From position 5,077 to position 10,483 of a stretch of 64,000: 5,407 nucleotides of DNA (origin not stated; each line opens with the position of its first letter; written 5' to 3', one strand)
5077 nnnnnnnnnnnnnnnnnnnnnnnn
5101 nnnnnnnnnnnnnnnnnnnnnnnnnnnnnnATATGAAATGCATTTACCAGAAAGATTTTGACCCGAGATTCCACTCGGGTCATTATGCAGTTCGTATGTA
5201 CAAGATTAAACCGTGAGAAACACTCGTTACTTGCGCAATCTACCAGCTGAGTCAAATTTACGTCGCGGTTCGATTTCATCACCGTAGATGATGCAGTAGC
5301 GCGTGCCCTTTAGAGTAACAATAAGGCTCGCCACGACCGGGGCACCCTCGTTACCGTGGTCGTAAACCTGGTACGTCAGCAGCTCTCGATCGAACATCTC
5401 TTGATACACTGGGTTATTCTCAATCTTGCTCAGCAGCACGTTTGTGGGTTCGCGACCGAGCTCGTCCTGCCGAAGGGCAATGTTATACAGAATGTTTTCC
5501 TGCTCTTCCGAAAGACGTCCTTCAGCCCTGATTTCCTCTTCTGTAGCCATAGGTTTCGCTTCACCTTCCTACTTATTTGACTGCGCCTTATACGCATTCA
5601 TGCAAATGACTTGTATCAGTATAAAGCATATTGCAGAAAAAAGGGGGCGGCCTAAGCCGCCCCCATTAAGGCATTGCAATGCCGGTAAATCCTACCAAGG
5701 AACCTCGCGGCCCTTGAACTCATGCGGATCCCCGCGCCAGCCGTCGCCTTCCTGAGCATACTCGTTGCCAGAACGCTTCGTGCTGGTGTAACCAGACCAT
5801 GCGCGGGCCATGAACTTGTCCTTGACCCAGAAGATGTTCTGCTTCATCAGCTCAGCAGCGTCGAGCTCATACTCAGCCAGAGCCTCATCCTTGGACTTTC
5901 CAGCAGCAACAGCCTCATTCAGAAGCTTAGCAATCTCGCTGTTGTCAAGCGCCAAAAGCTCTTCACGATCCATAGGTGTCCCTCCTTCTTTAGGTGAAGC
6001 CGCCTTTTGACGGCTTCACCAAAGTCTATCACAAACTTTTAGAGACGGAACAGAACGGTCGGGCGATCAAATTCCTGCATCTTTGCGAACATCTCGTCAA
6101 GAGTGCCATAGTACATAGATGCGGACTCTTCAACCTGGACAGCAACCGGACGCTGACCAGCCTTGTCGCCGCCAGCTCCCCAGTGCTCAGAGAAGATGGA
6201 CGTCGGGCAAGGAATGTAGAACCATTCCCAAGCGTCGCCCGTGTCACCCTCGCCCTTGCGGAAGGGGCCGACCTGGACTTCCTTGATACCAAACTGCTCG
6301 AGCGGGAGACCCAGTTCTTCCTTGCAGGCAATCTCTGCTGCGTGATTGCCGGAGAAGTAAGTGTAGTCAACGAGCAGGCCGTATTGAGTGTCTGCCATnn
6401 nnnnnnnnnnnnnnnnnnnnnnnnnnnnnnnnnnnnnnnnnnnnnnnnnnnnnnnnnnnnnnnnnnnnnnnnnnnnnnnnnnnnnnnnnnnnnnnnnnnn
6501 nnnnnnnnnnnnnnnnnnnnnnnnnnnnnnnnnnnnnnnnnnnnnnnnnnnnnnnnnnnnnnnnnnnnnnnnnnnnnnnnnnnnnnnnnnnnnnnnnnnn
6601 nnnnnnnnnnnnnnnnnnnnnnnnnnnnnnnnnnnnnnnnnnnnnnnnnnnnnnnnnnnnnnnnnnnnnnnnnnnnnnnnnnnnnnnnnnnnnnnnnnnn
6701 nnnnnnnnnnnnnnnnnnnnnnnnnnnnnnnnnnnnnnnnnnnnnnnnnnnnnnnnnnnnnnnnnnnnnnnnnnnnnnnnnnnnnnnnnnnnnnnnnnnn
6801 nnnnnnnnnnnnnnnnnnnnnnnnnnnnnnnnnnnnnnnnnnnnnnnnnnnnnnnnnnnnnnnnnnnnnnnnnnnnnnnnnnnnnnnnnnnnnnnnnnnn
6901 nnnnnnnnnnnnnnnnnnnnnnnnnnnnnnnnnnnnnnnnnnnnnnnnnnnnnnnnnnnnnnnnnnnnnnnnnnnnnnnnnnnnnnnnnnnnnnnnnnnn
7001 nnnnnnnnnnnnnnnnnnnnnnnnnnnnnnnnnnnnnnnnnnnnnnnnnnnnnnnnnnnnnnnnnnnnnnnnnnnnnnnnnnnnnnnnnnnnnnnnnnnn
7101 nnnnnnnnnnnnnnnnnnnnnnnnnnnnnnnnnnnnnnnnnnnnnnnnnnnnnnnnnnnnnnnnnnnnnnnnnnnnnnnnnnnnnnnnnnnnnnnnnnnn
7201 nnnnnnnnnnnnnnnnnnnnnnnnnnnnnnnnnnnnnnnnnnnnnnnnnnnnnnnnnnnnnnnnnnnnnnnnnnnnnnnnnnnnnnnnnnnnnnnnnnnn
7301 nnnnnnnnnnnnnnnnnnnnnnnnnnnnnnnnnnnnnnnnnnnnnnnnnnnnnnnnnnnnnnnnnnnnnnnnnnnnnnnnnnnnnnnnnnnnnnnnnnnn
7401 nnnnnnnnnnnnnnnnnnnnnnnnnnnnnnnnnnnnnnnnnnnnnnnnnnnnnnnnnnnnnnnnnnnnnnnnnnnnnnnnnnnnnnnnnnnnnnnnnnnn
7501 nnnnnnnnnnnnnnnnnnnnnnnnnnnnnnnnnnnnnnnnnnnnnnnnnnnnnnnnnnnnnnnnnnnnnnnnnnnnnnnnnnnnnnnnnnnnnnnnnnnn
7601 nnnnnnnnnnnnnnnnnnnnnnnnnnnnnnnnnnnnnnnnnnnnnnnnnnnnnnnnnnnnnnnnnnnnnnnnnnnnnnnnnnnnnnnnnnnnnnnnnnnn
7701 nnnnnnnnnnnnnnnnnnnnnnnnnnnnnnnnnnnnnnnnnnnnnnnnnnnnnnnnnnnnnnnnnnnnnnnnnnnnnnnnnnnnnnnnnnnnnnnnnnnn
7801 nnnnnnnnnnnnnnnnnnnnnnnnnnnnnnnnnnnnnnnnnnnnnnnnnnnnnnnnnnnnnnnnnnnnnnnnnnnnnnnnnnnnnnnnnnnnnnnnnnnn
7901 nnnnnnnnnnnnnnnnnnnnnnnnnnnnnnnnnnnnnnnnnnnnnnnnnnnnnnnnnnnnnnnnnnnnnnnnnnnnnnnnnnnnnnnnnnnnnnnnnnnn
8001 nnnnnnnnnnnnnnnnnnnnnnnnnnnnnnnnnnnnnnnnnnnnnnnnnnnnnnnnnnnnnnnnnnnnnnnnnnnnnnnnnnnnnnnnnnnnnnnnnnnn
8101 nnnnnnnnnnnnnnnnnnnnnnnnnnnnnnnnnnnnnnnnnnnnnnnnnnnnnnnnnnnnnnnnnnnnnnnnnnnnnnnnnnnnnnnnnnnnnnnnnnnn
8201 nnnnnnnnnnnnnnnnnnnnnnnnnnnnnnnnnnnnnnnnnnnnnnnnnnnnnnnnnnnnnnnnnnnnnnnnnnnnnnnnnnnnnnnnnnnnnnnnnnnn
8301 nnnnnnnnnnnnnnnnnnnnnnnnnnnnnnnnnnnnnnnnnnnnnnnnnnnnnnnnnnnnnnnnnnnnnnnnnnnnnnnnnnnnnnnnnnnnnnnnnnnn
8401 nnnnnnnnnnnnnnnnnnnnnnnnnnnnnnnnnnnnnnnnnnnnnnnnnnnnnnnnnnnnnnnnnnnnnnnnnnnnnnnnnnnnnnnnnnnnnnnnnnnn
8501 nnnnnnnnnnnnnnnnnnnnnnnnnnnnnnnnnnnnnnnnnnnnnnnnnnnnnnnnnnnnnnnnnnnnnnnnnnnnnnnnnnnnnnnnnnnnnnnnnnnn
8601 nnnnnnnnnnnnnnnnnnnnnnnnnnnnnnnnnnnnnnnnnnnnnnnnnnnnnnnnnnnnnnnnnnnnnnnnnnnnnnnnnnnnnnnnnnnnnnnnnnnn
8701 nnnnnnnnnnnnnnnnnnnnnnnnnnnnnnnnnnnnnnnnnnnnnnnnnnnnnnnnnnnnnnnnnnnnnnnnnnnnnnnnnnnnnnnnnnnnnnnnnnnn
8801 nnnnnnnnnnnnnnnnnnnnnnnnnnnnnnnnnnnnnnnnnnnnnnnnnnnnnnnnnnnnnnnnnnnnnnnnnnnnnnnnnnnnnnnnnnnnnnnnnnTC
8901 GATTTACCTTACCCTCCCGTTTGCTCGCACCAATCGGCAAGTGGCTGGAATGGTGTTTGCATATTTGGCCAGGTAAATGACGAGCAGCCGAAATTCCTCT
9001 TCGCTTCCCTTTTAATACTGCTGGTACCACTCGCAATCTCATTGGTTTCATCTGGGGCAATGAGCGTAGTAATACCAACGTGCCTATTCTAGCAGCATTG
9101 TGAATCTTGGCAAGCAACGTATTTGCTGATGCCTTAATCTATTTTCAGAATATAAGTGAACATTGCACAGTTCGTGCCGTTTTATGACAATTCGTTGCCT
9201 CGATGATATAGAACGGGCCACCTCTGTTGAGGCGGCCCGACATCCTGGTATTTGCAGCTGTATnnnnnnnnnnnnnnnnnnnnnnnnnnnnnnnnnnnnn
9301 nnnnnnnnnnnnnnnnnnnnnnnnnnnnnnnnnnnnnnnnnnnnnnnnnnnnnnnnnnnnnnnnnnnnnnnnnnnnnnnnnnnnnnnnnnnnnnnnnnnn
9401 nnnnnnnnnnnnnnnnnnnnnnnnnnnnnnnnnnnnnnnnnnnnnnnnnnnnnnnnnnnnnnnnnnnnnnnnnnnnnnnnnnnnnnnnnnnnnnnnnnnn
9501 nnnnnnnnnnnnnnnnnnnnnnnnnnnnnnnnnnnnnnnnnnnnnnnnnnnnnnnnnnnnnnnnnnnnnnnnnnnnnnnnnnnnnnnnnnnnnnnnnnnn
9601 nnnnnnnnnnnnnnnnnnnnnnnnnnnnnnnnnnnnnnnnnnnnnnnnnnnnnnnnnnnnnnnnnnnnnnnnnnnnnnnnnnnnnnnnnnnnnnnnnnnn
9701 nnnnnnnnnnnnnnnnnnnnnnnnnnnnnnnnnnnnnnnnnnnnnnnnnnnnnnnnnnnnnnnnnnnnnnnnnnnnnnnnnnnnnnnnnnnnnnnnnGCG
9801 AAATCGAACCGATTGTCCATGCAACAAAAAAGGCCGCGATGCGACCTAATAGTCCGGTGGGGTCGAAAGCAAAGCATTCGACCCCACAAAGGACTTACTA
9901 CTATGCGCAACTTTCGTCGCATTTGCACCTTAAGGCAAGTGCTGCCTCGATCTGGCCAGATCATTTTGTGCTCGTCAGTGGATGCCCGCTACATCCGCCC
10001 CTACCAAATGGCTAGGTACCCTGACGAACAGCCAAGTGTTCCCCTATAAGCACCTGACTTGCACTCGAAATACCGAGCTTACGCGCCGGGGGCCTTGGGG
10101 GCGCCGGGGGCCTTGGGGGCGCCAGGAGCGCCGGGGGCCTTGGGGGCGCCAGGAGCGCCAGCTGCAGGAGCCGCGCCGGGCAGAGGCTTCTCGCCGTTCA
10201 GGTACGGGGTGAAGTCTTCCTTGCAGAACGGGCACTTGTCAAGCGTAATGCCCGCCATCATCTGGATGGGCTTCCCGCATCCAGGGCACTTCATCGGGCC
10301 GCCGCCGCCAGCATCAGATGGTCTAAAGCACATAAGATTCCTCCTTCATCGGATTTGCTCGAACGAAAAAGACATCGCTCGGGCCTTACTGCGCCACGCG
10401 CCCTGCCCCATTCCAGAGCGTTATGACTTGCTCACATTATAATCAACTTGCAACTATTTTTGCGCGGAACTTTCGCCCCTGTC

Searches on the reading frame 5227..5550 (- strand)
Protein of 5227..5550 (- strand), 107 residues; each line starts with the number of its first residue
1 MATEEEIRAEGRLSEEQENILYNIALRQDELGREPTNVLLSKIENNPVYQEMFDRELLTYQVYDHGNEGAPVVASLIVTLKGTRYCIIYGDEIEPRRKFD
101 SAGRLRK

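Call 31: search_protein_families(library=pfam, proteins=[window:5227-5550:-], max_evalue=0.01)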
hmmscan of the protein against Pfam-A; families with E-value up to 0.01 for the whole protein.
window:5227-5550:- (107 aa): 0 families

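Call 63: search_protein_families(library=ncbifam, proteins=[window:5227-5550:-], max_evalue=0.1)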
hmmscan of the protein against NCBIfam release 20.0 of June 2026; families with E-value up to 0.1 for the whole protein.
window:5227-5550:- (107 aa): 1 family
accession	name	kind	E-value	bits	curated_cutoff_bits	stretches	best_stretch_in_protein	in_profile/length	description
NF008812.1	PRK11836.1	equivalog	0.078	12.1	250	1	19-39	45-65/343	ElaD/SseL family deubiquitinase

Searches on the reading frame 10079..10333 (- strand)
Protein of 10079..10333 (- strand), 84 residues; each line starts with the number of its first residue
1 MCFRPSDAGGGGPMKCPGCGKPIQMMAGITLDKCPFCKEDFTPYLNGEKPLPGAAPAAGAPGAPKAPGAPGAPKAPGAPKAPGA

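Call 31: search_protein_families(library=pfam, proteins=[window:10079-10333:-], max_evalue=0.01)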
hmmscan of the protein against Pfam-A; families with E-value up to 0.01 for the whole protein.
window:10079-10333:- (84 aa): 1 family
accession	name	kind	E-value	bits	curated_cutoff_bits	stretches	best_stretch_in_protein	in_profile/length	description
PF21349.2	RUBY_RBDX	-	0.0066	16.3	26.5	0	13-22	16-25/30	Rubrerythrin, rubredoxin-like domain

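Call 63: search_protein_families(library=ncbifam, proteins=[window:10079-10333:-], max_evalue=0.1)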
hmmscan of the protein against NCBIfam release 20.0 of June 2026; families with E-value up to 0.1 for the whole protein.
window:10079-10333:- (84 aa): 3 families
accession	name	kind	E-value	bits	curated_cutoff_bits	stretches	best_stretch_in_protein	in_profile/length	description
NF001605.0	PRK00398.1-2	equivalog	0.032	14.1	63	1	15-38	3-25/43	DNA-directed RNA polymerase subunit P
NF038253.1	GBS_IgA_bnd_BAC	equivalog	0.053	11.3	1700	1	51-82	835-866/1127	IgA Fc-binding protein BAC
NF002796.0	PRK02935.1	equivalog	0.058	13.2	108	1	14-42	71-97/118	hypothetical protein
